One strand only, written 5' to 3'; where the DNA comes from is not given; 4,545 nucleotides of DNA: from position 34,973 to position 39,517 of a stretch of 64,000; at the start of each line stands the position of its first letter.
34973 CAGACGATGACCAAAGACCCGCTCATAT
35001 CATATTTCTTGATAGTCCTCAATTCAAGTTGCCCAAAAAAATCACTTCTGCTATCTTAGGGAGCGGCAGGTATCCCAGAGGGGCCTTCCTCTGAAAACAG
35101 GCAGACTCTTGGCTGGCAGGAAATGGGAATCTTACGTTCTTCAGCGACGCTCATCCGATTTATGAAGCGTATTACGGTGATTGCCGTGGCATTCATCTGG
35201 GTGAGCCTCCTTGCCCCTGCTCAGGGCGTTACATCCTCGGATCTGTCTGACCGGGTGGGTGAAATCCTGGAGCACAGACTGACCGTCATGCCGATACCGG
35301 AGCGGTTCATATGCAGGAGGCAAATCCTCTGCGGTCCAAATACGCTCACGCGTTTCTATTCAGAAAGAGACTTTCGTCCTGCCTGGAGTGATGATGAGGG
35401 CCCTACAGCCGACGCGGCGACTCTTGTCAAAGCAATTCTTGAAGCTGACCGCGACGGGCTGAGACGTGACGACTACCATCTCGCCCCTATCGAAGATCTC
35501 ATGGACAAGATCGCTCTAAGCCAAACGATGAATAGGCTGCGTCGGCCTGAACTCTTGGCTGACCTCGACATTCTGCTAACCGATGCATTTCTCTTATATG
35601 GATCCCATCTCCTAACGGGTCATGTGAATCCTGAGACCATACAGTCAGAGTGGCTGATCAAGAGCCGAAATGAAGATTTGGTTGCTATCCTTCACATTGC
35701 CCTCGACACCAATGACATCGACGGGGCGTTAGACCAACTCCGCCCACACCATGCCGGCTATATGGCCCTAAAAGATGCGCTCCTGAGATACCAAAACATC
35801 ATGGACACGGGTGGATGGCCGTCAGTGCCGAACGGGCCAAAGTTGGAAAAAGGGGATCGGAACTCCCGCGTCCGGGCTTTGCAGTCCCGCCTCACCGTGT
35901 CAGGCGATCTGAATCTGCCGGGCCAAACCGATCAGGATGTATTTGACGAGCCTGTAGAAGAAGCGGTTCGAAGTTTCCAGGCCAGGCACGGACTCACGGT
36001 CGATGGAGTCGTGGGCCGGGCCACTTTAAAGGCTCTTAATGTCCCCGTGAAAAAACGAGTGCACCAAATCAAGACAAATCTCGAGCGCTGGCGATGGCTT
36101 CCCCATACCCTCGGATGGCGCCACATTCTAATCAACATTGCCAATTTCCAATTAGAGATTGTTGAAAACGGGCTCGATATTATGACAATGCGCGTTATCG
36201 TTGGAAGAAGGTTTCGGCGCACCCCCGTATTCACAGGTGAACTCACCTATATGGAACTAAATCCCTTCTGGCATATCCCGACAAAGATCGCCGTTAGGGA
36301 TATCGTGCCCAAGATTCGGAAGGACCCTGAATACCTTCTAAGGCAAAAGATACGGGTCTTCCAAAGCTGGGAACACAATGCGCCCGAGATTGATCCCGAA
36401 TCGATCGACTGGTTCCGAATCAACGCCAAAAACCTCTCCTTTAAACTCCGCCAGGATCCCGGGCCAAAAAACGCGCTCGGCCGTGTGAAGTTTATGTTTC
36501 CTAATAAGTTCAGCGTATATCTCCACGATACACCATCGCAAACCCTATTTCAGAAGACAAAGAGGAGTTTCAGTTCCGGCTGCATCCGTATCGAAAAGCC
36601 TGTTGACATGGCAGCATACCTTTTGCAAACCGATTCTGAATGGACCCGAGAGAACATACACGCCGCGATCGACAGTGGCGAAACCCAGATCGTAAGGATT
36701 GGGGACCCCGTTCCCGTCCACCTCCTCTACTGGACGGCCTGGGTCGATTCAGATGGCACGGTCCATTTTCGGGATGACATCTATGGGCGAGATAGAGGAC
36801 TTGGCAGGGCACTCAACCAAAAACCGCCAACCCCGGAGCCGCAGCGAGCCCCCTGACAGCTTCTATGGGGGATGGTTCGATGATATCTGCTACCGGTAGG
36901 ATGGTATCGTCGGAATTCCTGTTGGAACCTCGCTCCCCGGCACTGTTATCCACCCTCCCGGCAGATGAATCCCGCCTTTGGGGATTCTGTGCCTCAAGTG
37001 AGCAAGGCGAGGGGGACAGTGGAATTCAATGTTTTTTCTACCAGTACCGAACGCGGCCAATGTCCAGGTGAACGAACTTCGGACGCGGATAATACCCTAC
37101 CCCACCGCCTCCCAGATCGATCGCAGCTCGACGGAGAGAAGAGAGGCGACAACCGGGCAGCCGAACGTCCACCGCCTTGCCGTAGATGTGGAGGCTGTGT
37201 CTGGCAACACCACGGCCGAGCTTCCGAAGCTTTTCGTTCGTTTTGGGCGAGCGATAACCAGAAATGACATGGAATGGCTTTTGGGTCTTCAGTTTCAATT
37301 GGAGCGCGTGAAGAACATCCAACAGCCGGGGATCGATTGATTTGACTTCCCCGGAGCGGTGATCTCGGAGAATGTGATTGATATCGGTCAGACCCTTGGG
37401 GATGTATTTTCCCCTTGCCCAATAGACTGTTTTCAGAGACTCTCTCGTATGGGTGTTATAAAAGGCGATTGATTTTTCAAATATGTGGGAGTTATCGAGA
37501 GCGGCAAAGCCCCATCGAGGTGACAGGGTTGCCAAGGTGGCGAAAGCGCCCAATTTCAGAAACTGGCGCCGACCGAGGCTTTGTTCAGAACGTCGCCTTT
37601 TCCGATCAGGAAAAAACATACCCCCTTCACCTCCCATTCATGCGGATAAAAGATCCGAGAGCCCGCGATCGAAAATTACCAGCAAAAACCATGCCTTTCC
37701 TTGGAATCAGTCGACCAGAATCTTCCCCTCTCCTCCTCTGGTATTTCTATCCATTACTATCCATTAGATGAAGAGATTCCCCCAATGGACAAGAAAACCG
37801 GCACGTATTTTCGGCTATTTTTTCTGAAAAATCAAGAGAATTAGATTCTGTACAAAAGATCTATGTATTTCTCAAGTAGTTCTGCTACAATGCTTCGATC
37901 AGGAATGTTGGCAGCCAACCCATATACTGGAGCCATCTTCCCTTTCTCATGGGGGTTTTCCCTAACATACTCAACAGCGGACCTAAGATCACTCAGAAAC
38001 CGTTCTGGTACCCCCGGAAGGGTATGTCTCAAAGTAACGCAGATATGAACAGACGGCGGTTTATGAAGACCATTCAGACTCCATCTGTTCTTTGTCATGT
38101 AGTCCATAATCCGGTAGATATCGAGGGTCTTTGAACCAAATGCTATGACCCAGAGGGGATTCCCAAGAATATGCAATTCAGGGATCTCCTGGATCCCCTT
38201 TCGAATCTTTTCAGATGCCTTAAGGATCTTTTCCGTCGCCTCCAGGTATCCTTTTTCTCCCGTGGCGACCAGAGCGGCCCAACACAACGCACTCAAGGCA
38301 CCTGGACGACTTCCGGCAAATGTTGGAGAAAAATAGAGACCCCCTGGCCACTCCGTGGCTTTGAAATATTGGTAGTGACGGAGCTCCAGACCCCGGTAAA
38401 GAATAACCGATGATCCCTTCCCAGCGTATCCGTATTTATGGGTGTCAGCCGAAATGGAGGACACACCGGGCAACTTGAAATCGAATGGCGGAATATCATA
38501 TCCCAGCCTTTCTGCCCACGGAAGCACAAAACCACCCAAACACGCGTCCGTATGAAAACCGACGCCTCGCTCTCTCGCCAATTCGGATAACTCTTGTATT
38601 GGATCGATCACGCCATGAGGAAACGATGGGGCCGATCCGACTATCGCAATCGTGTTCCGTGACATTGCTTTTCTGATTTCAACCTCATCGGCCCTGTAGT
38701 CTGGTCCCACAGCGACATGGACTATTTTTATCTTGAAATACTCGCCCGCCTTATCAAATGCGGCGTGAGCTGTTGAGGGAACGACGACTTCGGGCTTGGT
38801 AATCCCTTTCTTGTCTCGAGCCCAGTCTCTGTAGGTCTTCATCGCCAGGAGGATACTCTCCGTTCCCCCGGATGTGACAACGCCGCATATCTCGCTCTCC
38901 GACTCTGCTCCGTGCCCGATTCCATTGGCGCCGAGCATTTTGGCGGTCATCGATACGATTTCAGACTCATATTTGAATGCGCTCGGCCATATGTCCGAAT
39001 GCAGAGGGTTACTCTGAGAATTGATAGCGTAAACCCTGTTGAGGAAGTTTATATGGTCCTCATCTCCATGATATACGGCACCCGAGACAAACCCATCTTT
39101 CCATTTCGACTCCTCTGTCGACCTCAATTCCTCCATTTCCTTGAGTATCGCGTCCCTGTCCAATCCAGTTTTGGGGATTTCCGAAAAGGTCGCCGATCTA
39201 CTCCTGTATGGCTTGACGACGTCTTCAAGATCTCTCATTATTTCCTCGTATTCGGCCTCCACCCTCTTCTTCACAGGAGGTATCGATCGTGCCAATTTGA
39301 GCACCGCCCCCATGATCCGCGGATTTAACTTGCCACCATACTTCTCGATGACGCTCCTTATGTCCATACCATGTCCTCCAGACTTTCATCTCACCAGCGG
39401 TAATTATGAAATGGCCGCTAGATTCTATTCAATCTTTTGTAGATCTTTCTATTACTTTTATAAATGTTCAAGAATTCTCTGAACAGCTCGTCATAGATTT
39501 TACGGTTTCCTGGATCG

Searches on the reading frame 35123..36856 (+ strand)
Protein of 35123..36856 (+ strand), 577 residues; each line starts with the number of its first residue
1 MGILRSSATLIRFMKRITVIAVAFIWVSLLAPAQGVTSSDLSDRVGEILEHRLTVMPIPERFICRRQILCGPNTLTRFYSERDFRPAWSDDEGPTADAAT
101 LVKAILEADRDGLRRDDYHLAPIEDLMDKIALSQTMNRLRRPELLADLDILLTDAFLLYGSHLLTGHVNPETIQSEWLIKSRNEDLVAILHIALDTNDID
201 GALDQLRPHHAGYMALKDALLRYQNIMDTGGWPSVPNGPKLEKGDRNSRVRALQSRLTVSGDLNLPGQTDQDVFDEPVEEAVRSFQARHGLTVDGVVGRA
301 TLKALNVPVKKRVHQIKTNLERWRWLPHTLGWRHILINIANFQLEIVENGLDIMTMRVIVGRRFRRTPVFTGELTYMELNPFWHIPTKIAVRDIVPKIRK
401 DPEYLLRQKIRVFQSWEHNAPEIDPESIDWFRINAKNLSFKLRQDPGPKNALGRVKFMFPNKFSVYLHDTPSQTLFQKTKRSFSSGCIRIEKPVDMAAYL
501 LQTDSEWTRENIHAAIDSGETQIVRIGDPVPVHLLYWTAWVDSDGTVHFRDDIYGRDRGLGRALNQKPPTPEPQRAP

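Call 30: search_protein_families(library=pfam, proteins=[window:35123-36856:+], max_evalue=0.0001)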
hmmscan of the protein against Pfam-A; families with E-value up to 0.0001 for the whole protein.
window:35123-36856:+ (577 aa): 3 families
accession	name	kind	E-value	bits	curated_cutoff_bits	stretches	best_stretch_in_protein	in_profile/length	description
PF20142.4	Scaffold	-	6.6e-38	131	24.6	1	74-220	2-139/139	Scaffold domain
PF03734.19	YkuD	-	2.8e-23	83.5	23.4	1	333-501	2-139/146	L,D-transpeptidase catalytic domain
PF01471.23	PG_binding_1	-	3.7e-15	56.3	23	1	247-305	2-57/57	Putative peptidoglycan binding domain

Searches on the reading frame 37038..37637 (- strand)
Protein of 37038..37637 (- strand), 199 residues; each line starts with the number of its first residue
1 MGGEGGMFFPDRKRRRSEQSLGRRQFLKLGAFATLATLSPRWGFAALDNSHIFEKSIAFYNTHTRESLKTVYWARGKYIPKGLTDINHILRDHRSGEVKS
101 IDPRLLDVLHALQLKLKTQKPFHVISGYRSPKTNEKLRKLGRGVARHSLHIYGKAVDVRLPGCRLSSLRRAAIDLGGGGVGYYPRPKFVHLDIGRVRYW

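Call 30: search_protein_families(library=pfam, proteins=[window:37038-37637:-], max_evalue=0.0001)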
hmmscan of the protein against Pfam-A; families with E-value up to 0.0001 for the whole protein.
window:37038-37637:- (199 aa): 2 families
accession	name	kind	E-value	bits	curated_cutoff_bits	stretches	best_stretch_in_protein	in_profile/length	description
PF05951.18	Peptidase_M15_2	-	7e-52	175.7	27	1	55-199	7-153/153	Bacterial protein of unknown function (DUF882)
PF08291.16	Peptidase_M15_3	-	2.4e-12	47.4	23.2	1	90-192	12-108/108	Peptidase M15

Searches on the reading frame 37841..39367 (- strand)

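Call 30: search_protein_families(library=pfam, proteins=[window:37841-39367:-], max_evalue=0.0001)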
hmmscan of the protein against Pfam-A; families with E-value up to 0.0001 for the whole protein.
window:37841-39367:- (508 aa): 2 families
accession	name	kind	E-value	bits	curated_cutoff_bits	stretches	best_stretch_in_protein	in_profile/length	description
PF00282.25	Pyridoxal_deC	-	8.6e-14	51.5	27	1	65-401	13-362/375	Pyridoxal-dependent decarboxylase conserved domain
PF00266.25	Aminotran_5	-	5.7e-09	35.8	21.5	1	153-276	57-177/371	Aminotransferase class-V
